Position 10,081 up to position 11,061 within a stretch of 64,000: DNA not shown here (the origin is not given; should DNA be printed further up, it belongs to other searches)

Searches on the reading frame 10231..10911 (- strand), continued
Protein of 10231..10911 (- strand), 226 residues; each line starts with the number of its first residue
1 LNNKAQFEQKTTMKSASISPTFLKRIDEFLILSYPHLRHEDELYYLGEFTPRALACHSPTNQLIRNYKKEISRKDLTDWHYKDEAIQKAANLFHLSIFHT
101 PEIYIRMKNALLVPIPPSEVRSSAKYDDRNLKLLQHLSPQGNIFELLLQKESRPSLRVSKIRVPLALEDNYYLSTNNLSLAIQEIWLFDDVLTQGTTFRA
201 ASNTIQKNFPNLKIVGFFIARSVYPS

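Call 78: search_dna_similar(query=window:10231-10875:-, collection=plasmids, mode=protein, max_evalue=0.001, max_rows=12)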
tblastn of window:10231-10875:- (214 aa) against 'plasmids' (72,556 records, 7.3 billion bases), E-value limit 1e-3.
Records with a match: 16; places in all: 16; records where one place covers at least 80% of the query: 12.
Best place of each record, by identity: <60% 16.
By first word of the organism name: Escherichia 5; Legionella 3; Sphingobium 2; Rhizobium 2; Enterobacter 1; Sinorhizobium 1; arsenite-oxidising 1; Maritalea 1.
By predicted mobility (MOB-suite, as given by PLSDB): non-mobilizable 8; conjugative 7; mobilizable 1.
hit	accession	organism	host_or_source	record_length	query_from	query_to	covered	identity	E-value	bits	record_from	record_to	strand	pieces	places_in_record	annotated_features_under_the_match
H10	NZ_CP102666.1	Sphingobium sp. JS3065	whole organism,chemical plant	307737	12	211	93%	36.3%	1e-28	119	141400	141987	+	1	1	phosphoribosyltransferase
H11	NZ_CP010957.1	Sphingobium sp. YBL2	cell culture,soil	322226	12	211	93%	36.3%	1e-28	119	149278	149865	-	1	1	phosphoribosyltransferase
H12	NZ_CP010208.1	Escherichia coli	mouse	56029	11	210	93%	35.3%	6e-25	108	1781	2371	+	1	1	hypothetical protein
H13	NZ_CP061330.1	Escherichia coli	Rattus norvegicus,Single bacteria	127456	11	210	93%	35.3%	6e-25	108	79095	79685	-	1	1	hypothetical protein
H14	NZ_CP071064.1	Enterobacter mori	Homo sapiens,ascites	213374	11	211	94%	34.5%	4e-26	112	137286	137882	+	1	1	hypothetical protein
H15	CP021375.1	Rhizobium sp. ACO-34A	Agave americana L.,cell ...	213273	24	214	89%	34.5%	1e-23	105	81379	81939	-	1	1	hypothetical protein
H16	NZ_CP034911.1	Sinorhizobium alkalisoli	single cell,root nodule of Sesbania ...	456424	11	211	94%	32.2%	1e-22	102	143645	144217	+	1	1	hypothetical protein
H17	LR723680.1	arsenite-oxidising bacterium NT-25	moist arsenopyrite (FeAsS)-containing ...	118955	24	214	89%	33.5%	2e-22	101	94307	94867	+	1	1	hypothetical protein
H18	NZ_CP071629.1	Rhizobium leguminosarum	lentil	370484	11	211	94%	29.8%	7e-21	97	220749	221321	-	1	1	hypothetical protein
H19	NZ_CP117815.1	Legionella pneumophila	Homo sapiens,human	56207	14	211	93%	26.8%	4e-11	69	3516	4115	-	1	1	hypothetical protein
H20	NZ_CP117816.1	Legionella pneumophila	Homo sapiens,human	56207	14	211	93%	26.8%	4e-11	69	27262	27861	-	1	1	hypothetical protein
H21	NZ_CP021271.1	Legionella pneumophila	Homo sapiens,human lung tissue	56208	14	211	93%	26.8%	4e-11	69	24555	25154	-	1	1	hypothetical protein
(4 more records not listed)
